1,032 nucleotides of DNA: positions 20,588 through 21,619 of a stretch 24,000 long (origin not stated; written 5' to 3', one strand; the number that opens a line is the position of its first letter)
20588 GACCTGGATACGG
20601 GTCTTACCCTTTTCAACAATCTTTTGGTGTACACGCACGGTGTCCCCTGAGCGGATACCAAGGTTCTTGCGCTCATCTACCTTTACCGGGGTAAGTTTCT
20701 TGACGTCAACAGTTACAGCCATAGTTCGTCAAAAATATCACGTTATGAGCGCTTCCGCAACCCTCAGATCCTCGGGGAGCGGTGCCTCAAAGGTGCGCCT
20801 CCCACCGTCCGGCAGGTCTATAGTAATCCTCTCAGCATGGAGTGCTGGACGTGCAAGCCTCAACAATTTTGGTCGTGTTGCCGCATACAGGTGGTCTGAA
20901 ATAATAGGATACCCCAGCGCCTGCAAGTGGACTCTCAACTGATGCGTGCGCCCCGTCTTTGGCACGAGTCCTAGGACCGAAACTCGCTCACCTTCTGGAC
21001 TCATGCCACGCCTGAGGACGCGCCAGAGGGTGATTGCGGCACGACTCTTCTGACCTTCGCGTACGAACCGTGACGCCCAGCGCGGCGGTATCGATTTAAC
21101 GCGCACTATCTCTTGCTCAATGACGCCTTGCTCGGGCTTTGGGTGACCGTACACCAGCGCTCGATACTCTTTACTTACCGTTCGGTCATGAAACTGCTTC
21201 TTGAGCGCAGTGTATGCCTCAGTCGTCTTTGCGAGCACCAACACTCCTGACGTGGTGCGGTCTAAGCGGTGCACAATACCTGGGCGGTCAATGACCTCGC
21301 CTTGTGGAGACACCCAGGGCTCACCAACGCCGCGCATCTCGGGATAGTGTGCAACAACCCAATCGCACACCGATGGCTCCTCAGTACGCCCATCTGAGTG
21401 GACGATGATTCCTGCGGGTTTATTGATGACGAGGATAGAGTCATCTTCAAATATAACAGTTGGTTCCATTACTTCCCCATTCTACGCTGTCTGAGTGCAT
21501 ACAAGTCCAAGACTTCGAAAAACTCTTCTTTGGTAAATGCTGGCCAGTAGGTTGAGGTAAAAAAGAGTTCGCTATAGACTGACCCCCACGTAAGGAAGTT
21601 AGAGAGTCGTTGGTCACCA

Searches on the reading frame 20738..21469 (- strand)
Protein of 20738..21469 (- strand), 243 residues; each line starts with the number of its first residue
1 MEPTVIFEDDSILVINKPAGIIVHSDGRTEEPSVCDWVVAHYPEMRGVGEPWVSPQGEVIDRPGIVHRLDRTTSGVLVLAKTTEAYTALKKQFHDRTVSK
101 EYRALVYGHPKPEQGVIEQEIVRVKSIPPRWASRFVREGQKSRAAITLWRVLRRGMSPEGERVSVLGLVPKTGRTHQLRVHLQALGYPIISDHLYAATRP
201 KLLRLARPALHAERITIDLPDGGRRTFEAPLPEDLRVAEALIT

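Call 77: search_protein_families(library=pfam, proteins=[window:20738-21469:-], max_evalue=0.001)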
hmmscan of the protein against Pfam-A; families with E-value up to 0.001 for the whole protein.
window:20738-21469:- (243 aa): 1 family
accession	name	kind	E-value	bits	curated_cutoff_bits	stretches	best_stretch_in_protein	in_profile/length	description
PF00849.27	PseudoU_synth_2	-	6.2e-34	117.9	26.8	1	12-184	2-152/152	RNA pseudouridylate synthase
